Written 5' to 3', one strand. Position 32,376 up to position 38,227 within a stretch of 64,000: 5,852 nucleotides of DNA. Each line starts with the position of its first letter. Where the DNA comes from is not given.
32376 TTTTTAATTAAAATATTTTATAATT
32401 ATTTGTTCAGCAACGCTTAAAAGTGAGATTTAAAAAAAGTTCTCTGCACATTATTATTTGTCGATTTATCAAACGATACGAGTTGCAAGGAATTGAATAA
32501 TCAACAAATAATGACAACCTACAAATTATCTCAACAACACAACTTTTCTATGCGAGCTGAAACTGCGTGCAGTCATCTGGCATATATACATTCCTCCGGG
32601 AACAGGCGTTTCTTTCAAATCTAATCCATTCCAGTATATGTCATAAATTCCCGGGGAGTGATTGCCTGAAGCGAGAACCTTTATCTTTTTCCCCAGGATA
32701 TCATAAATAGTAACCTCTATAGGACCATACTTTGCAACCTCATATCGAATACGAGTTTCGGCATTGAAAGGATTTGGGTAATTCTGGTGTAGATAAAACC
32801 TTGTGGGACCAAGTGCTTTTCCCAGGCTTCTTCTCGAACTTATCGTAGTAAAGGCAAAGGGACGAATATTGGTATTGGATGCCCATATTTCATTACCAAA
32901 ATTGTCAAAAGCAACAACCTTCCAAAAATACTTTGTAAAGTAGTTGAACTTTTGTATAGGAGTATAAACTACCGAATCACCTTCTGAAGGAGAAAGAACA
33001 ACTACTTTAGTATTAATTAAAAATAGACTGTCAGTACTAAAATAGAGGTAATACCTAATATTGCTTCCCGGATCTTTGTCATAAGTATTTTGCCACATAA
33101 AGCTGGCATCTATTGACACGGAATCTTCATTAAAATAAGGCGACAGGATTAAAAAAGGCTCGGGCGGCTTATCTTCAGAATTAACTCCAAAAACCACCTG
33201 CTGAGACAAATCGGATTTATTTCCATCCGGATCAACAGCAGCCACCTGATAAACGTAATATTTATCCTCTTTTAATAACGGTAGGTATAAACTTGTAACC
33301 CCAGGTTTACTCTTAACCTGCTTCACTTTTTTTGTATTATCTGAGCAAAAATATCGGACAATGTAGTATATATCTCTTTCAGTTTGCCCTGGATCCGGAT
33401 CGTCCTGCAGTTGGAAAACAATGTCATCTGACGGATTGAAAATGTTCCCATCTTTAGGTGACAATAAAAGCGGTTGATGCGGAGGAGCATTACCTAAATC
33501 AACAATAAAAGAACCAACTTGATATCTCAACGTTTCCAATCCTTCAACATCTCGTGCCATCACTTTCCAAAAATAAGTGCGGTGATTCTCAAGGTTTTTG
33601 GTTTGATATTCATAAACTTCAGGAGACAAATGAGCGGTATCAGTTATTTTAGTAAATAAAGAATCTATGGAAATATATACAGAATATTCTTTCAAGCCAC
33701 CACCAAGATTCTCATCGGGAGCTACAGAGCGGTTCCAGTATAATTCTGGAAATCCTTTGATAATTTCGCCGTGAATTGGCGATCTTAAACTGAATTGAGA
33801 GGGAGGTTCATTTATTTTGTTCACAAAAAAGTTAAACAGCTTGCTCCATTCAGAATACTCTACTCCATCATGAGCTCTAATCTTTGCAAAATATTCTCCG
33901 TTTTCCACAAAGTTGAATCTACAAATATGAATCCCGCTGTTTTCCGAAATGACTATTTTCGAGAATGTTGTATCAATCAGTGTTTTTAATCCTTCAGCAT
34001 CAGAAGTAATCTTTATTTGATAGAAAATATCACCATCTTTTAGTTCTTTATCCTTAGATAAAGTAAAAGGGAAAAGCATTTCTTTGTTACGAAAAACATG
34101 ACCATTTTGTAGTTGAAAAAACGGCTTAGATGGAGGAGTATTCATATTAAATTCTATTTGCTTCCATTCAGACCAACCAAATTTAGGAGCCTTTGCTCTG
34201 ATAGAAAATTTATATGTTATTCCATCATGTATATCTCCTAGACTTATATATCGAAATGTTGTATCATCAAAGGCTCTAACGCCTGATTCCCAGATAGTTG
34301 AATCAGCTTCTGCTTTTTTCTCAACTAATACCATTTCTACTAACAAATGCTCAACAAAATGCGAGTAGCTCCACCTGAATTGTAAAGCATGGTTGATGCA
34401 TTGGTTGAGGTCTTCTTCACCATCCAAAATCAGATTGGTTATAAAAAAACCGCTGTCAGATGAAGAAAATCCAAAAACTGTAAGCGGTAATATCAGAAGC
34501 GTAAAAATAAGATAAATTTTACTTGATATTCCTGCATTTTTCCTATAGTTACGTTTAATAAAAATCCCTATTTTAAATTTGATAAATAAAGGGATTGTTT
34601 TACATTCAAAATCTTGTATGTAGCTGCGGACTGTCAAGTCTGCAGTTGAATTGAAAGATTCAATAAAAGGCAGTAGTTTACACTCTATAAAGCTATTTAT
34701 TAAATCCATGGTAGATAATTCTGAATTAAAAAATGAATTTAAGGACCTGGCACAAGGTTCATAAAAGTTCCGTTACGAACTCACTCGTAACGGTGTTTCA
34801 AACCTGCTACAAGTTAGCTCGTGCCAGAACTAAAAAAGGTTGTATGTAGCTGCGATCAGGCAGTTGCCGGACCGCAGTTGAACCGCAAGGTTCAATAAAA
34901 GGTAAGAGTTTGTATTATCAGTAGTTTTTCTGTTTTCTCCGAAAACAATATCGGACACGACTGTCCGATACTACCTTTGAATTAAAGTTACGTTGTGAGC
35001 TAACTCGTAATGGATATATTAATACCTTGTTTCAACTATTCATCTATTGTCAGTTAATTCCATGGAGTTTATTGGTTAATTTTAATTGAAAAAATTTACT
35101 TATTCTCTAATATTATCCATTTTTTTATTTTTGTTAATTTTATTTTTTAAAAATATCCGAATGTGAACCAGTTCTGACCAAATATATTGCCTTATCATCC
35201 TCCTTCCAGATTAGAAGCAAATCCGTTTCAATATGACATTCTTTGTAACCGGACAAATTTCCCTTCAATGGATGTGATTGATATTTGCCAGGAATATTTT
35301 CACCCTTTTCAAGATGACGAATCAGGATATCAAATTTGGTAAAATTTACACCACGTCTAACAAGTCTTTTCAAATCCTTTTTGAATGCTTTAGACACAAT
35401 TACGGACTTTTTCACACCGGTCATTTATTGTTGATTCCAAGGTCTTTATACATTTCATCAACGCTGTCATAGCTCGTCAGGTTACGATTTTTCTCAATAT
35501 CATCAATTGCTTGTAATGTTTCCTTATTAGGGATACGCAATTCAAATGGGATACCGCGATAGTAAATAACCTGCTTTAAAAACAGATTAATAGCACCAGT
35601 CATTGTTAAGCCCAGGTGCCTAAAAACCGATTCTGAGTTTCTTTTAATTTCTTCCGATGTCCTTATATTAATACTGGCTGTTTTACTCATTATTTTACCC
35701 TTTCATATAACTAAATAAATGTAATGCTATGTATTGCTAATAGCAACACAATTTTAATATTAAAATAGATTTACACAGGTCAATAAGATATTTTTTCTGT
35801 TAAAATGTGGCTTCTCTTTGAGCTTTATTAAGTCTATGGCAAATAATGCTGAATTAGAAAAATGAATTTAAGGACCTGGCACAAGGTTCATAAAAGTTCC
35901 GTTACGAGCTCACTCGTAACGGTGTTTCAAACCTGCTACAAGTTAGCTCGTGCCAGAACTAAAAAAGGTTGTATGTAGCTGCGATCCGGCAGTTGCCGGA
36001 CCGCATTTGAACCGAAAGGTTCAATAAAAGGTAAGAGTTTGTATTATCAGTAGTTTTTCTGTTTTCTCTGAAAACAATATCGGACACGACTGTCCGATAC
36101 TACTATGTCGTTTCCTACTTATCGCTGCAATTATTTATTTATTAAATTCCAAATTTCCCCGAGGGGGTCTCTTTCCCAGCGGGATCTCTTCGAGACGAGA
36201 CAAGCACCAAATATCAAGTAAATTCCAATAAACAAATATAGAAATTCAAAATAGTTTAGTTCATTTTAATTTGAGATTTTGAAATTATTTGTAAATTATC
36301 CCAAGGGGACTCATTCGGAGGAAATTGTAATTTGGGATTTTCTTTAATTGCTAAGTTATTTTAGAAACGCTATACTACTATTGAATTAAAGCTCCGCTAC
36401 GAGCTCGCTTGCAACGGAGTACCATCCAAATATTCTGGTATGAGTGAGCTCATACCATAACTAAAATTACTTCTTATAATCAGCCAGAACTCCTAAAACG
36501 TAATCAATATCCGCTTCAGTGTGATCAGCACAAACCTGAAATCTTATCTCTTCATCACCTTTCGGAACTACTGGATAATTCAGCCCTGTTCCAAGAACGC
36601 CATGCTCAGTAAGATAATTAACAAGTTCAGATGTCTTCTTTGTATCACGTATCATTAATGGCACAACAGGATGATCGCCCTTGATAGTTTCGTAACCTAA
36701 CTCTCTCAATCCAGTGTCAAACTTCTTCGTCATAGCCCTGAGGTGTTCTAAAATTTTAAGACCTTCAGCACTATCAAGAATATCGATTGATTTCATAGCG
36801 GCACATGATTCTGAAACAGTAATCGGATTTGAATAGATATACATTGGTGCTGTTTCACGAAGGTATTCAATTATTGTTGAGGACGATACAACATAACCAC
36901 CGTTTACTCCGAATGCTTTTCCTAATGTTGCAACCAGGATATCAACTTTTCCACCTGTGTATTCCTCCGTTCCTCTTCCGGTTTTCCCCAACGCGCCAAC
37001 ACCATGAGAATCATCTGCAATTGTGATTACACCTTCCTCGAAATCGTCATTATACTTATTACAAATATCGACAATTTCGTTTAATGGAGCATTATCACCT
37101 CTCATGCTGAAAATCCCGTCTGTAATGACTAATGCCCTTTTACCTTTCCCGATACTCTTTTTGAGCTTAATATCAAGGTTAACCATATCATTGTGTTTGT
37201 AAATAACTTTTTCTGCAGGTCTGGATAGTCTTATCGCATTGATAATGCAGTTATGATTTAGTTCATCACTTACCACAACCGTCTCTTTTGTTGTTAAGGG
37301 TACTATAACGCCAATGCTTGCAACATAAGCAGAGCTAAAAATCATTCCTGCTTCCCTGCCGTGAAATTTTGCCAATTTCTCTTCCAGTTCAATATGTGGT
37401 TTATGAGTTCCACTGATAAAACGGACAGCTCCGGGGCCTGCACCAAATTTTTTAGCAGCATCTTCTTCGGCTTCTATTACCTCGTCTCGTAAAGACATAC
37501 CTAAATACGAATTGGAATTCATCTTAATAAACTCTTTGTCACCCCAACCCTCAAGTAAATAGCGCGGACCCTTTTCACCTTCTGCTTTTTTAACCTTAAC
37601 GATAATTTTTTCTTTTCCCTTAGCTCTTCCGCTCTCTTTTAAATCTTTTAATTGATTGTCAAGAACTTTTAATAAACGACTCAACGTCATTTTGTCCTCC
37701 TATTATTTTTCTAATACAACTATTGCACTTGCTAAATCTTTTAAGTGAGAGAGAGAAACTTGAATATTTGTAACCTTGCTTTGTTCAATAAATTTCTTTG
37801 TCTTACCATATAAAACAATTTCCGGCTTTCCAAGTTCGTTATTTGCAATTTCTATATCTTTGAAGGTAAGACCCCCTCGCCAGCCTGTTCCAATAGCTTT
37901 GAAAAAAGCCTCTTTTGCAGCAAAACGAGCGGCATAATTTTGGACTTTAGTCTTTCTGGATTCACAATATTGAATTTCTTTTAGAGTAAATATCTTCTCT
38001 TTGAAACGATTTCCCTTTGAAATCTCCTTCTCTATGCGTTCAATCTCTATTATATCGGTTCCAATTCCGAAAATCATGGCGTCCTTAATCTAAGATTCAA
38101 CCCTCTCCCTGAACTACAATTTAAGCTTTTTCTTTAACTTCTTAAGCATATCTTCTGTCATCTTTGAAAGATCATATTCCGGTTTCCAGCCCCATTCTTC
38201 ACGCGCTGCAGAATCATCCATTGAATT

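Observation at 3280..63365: Intergenic space is colonised by a combinatorial 'beads-on-a-string' system of short GC-rich hairpin modules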

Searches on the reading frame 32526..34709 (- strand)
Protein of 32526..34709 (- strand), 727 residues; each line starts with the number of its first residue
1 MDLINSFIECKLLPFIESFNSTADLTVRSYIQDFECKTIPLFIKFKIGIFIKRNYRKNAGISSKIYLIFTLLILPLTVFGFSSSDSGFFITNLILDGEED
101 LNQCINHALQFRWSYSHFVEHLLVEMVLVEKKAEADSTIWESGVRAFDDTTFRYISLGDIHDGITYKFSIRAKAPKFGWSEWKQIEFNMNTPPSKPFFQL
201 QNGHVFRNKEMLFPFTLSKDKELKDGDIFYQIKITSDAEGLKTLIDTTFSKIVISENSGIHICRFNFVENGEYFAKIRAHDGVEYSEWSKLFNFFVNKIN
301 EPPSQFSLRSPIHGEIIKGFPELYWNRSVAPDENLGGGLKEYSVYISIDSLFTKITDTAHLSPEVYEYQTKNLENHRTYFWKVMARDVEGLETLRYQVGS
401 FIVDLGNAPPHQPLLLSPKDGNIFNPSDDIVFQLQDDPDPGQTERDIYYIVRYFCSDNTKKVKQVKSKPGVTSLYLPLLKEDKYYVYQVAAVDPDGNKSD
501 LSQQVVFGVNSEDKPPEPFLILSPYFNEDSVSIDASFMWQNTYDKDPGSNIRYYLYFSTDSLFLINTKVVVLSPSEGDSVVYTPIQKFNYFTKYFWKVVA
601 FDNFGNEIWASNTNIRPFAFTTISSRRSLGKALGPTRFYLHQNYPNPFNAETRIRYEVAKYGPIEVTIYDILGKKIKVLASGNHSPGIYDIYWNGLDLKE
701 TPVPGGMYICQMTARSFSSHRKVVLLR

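Call 10: search_protein_families(library=pfam, proteins=[window:32526-34709:-])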
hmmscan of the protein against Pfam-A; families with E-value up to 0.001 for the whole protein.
window:32526-34709:- (727 aa): 4 families
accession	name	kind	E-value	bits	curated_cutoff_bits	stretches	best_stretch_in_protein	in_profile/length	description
PF25788.1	Ig_Rha78A_N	-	5.7e-09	36.6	27.4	0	366-392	64-90/105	Rha78A-like, N-terminal immunoglobulin domain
PF18962.6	Por_Secre_tail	-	6.7e-06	26.8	27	1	644-724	2-74/75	Secretion system C-terminal sorting domain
PF13860.13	FlgD_ig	-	1.4e-05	25.4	27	1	665-715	26-76/79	FlgD Ig-like domain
PF00041.27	fn3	-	0.00024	21.7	25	0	448-505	31-81/84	Fibronectin type III domain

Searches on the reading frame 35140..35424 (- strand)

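Call 68: search_protein_families(library=pfam, proteins=[window:35140-35424:-], max_evalue=0.001)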
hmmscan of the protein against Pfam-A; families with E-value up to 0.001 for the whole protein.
window:35140-35424:- (94 aa): 2 families
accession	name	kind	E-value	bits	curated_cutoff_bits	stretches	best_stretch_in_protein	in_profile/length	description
PF15738.11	YafQ_toxin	-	1.1e-28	99.7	30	1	9-93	4-88/88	Bacterial toxin of type II toxin-antitoxin system, YafQ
PF05016.21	ParE_toxin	-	3.6e-05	24.7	23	1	8-91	1-88/89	ParE toxin of type II toxin-antitoxin system, parDE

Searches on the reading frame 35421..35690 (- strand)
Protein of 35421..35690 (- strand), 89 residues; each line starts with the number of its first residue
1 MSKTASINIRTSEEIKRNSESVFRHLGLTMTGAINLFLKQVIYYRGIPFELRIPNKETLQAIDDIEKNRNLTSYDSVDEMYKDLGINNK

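Call 68: search_protein_families(library=pfam, proteins=[window:35421-35690:-], max_evalue=0.001)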
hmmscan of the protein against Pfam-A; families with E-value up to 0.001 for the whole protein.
window:35421-35690:- (89 aa): 1 family
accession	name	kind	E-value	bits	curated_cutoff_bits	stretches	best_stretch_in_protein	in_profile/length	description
PF04221.18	RelB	-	1.7e-18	66.7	22.4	1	4-83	1-81/82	RelB antitoxin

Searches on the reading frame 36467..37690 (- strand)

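Call 67: search_protein_families(library=pfam, proteins=[window:36467-37690:-], max_evalue=0.001)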
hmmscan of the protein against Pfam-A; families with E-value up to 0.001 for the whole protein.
window:36467-37690:- (407 aa): 1 family
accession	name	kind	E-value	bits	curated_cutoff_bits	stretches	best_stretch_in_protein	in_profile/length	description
PF00155.27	Aminotran_1_2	-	2e-44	152.7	19.7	1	53-401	2-360/361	Aminotransferase class I and II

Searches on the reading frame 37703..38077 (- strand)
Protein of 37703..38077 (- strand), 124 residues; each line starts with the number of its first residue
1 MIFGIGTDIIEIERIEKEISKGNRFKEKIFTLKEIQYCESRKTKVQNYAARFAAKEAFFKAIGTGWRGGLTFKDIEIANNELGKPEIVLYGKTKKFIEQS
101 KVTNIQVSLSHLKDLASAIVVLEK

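Call 67: search_protein_families(library=pfam, proteins=[window:37703-38077:-], max_evalue=0.001)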
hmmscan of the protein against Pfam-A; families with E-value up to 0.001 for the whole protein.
window:37703-38077:- (124 aa): 1 family
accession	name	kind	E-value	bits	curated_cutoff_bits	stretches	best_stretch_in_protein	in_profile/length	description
PF01648.25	ACPS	-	1.2e-18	67.5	25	1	4-102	1-101/111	4'-phosphopantetheinyl transferase superfamily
